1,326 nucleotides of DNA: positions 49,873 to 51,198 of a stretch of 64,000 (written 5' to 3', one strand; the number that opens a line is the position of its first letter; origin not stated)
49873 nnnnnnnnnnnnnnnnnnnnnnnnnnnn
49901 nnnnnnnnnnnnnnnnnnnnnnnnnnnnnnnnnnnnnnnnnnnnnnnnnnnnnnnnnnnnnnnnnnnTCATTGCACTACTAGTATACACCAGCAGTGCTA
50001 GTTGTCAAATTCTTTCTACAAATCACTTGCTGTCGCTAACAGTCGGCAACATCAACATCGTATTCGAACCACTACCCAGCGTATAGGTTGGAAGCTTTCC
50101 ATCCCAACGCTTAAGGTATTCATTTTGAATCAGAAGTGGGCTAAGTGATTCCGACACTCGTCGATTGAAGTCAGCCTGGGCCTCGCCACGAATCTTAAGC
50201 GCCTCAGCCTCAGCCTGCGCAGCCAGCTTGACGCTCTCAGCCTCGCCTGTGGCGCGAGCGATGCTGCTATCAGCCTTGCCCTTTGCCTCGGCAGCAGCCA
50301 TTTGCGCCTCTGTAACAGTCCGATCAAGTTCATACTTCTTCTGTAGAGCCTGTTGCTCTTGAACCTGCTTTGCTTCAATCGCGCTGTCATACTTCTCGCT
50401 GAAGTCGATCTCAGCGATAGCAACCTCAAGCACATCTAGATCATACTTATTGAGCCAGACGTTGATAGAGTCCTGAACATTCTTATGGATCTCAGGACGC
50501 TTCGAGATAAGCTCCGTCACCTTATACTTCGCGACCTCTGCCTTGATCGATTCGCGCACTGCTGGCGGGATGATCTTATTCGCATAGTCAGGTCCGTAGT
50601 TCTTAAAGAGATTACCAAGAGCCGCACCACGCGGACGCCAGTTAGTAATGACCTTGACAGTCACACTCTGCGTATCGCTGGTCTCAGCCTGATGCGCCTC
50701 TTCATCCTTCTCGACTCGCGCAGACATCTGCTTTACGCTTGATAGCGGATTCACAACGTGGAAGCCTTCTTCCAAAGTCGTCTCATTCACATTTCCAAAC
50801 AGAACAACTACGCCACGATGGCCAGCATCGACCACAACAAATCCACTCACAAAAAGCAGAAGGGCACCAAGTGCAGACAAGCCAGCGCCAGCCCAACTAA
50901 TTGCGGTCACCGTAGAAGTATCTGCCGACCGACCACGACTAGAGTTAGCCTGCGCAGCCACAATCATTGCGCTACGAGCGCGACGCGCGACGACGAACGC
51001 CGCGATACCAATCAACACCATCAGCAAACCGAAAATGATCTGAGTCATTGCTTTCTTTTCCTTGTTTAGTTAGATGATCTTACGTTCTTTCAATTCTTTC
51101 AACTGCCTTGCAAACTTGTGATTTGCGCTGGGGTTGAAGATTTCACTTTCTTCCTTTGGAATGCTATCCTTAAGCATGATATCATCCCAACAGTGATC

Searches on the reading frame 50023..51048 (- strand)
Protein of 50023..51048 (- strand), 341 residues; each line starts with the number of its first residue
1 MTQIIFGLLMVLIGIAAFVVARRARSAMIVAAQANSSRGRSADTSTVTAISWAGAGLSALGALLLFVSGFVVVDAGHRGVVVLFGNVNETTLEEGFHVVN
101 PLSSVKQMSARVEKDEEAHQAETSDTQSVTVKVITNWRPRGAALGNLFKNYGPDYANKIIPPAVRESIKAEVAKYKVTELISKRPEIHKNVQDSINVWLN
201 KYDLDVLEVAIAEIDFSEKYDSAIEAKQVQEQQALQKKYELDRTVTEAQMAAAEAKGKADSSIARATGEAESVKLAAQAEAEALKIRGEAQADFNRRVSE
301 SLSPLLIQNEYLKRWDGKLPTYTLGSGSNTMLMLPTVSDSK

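Call 34: search_protein_families(library=phrogs, proteins=[window:50023-51048:-], max_evalue=0.001)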
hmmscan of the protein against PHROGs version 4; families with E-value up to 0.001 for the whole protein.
window:50023-51048:- (341 aa): 2 families
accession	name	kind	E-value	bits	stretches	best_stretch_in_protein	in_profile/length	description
phrog_200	-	other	2e-55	189.4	1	11-333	44-358/379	lipoprotein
phrog_38808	-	unknown function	4.6e-08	34.3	1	266-331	8-63/68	-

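Call 41: search_protein_families(library=pfam, proteins=[window:50023-51048:-], max_evalue=0.001)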
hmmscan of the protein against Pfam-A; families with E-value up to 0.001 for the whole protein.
window:50023-51048:- (341 aa): 2 families
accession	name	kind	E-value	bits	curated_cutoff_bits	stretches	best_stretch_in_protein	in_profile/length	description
PF01145.31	Band_7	-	2e-30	106.6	23.6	1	72-247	2-166/176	SPFH domain / Band 7 family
PF11993.13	VC2046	-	0.00084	19.9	25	0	224-305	48-128/163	VC2046 family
